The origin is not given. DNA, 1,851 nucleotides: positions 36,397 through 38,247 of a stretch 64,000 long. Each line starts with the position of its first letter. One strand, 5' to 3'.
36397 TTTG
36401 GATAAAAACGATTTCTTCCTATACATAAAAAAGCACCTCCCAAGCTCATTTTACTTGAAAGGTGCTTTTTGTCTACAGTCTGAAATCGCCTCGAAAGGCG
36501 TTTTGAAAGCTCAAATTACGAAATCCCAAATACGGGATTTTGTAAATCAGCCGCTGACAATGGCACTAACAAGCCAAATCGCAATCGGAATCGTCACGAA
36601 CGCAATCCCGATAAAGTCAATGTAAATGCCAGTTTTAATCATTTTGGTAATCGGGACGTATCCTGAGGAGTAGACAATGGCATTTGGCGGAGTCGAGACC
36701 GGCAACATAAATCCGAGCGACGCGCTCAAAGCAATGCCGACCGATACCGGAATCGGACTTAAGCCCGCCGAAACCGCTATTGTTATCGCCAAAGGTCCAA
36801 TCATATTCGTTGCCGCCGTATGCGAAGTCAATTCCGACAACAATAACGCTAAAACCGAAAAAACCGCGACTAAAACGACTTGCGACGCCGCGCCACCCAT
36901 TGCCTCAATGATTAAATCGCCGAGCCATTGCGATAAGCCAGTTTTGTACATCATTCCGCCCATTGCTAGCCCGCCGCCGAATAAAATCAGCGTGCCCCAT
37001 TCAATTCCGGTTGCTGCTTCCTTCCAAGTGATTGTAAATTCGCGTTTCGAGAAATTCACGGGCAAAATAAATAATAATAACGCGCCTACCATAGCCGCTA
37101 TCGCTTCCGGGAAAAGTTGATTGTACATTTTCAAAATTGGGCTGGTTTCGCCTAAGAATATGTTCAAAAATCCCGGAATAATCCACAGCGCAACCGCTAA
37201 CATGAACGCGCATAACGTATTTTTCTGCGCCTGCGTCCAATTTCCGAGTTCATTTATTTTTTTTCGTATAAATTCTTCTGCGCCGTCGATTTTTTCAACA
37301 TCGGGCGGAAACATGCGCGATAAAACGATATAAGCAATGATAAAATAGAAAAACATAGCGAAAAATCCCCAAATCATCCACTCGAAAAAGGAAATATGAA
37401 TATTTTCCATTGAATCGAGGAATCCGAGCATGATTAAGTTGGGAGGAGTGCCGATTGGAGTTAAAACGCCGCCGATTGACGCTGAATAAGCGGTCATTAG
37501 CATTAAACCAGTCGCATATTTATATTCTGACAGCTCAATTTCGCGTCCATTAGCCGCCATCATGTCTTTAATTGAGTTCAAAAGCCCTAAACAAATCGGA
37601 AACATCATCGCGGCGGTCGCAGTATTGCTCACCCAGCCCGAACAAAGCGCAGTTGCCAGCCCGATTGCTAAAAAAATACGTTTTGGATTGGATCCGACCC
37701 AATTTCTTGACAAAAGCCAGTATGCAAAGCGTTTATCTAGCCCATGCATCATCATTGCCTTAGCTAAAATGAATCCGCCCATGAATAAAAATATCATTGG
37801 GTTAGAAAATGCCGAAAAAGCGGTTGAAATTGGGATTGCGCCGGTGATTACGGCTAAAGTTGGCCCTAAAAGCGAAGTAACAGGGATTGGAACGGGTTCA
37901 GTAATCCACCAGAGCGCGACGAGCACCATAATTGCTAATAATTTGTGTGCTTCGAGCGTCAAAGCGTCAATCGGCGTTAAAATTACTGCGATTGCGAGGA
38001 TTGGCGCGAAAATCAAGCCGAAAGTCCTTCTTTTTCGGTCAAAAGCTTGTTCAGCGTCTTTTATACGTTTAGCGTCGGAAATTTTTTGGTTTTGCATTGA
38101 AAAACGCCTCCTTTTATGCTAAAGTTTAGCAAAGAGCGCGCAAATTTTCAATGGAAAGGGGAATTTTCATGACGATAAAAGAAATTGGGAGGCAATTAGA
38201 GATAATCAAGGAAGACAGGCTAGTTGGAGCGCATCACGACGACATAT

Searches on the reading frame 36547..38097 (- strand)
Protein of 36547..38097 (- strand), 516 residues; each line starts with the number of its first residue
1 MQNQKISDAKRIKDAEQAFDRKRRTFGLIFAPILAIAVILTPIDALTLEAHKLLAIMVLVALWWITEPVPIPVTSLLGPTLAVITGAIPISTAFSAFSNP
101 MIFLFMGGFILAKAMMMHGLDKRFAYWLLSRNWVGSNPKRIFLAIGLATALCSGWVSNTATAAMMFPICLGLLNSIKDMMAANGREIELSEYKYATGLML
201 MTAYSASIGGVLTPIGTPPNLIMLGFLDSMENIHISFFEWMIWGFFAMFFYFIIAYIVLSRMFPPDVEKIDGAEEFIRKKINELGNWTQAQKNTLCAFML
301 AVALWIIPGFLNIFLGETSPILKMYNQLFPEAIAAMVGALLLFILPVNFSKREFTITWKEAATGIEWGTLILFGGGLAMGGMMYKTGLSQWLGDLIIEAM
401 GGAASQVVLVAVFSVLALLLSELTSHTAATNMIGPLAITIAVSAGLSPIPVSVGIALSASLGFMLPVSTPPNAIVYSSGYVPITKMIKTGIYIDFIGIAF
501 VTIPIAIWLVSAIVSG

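Call 23: search_protein_families(library=ncbifam, proteins=[window:36547-38097:-], max_evalue=0.00001)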
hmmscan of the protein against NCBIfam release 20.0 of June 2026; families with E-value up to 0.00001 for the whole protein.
window:36547-38097:- (516 aa): 1 family
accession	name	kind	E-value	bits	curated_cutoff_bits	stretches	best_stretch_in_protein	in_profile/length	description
TIGR00785.1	dass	subfamily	2.5e-92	309.9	198.6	1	46-508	6-443/444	DASS family sodium-coupled anion symporter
